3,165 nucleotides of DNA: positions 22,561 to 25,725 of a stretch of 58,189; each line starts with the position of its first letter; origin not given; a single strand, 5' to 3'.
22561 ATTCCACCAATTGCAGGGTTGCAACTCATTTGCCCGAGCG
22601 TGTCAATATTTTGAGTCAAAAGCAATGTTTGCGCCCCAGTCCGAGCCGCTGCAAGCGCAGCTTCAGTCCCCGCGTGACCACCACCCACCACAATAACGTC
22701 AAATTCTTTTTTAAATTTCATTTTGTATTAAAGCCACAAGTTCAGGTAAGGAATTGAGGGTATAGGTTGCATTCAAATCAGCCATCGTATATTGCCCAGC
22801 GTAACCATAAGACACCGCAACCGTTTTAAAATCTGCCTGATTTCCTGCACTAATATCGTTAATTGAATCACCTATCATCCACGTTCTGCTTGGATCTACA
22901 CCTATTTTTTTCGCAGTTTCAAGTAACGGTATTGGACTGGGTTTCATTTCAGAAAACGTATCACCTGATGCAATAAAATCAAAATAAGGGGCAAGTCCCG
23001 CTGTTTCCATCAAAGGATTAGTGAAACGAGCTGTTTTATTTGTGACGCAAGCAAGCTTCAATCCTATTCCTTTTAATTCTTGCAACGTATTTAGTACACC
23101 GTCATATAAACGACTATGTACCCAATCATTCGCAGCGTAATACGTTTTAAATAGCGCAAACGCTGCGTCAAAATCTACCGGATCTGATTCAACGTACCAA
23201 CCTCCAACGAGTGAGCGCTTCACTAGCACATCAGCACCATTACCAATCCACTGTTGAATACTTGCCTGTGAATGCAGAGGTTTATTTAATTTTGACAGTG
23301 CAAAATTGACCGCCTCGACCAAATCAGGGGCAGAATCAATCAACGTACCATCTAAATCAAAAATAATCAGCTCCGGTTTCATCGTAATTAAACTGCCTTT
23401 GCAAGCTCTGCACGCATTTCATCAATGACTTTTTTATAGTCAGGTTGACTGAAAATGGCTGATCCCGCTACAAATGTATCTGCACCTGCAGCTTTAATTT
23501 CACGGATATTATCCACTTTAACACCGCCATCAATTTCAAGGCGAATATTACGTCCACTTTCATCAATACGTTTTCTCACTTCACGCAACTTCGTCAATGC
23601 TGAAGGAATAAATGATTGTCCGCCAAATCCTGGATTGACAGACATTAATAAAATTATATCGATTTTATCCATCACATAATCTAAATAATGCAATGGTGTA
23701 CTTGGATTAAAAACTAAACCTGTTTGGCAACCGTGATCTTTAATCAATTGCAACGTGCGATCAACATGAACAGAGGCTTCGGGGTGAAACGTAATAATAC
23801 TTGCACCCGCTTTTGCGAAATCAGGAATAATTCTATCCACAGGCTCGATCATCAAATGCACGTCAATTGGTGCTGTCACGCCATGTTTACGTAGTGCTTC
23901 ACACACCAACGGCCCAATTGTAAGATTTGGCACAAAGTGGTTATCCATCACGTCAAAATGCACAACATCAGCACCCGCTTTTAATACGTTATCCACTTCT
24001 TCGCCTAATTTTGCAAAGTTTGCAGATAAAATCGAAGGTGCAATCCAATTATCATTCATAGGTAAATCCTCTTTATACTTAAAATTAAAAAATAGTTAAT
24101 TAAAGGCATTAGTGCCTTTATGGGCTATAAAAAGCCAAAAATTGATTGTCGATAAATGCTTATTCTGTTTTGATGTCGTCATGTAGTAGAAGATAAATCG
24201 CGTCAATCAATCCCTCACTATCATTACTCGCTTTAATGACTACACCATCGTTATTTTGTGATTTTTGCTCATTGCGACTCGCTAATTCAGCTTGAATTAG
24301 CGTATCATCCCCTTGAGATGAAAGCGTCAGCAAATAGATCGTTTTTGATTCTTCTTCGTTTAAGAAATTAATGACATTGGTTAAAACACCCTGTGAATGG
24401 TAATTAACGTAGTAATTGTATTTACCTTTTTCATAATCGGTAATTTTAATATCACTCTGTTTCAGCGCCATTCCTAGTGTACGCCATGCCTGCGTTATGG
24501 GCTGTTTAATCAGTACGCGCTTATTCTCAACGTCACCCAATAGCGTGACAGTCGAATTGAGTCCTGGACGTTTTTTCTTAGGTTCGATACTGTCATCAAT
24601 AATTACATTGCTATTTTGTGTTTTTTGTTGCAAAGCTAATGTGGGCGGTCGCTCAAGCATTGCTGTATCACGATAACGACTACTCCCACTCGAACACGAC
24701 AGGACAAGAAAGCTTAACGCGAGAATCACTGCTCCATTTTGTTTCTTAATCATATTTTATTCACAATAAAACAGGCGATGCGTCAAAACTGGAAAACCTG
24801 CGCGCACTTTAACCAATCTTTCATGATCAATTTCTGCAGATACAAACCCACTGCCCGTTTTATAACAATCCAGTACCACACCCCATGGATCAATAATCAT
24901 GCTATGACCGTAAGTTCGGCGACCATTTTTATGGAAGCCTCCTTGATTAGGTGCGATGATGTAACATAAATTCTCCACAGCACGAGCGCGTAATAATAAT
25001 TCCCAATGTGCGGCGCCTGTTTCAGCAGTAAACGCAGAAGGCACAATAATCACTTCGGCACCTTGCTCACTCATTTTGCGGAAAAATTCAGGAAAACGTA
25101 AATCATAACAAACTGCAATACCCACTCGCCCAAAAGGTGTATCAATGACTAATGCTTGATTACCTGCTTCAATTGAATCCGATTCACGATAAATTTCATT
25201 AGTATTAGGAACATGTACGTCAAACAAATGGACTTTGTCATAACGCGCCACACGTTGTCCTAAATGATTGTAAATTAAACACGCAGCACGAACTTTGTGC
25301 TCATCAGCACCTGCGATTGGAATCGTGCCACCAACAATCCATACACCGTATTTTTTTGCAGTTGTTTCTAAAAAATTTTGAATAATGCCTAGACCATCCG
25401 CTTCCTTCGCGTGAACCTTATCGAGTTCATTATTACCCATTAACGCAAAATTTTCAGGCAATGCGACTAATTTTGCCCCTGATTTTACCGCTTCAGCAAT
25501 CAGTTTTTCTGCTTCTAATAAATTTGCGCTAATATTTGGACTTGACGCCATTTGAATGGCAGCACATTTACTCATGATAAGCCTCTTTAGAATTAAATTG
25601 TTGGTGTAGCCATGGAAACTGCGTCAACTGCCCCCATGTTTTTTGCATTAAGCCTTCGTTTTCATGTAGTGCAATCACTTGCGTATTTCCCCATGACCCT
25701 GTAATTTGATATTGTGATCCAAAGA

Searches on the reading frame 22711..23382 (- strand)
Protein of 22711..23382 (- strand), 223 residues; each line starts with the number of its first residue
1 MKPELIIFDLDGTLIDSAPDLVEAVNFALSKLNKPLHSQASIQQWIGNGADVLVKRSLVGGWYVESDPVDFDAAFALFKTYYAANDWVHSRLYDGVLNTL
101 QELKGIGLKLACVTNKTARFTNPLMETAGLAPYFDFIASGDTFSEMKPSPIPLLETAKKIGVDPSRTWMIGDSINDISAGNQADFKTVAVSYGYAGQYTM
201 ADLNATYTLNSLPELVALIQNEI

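Call 42: search_protein_families(library=pfam, proteins=[window:22711-23382:-], max_evalue=0.00001)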
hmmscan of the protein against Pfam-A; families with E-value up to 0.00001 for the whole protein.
window:22711-23382:- (223 aa): 4 families
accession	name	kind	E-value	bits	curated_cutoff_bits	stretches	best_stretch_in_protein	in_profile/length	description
PF13419.12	HAD_2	-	4.6e-36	125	23.8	1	6-190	1-178/178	Haloacid dehalogenase-like hydrolase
PF00702.32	Hydrolase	-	8.8e-34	118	26.4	1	5-184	3-191/191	haloacid dehalogenase-like hydrolase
PF13242.12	Hydrolase_like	-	1.2e-11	44.7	22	1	147-214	4-74/75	HAD-hyrolase-like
PF12710.13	HAD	-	2e-09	38.6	27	1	6-179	1-187/189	haloacid dehalogenase-like hydrolase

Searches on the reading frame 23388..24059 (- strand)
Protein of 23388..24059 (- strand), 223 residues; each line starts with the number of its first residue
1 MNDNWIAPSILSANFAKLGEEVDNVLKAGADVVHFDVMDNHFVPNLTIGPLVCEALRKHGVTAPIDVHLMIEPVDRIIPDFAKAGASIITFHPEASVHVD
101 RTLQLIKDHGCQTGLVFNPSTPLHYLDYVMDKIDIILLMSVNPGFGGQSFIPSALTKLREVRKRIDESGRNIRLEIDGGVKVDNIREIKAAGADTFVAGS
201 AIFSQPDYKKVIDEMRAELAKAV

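Call 42: search_protein_families(library=pfam, proteins=[window:23388-24059:-], max_evalue=0.00001)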
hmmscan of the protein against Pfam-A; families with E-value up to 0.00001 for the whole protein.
window:23388-24059:- (223 aa): 2 families
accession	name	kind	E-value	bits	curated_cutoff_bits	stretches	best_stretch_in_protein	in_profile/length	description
PF00834.25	Ribul_P_3_epim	-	4.6e-90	300.8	21.1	1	6-203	2-198/198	Ribulose-phosphate 3 epimerase family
PF01729.25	QRPTase_C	-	2.9e-06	27.6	23.1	0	155-204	111-160/169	Quinolinate phosphoribosyl transferase, C-terminal domain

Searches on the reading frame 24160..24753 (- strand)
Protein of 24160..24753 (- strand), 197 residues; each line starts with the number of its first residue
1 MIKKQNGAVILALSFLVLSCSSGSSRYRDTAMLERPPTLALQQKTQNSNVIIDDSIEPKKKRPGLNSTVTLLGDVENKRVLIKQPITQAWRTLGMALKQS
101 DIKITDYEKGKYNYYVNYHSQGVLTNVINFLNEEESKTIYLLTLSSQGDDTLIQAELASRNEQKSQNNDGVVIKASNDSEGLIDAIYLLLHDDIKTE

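Call 42: search_protein_families(library=pfam, proteins=[window:24160-24753:-], max_evalue=0.00001)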
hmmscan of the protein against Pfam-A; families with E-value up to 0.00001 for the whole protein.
window:24160-24753:- (197 aa): 1 family
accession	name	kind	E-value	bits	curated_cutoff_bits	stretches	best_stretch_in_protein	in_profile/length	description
PF06804.17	Lipoprotein_18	-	9.4e-06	25.2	25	0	39-172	181-316/323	NlpB/DapX lipoprotein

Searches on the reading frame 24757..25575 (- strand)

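Call 42: search_protein_families(library=pfam, proteins=[window:24757-25575:-], max_evalue=0.00001)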
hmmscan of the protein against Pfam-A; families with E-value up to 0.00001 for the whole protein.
window:24757-25575:- (272 aa): 1 family
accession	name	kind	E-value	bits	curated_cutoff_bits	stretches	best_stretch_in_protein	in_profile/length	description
PF00795.27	CN_hydrolase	-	1.1e-56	192.4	23.2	1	4-258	2-255/256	Carbon-nitrogen hydrolase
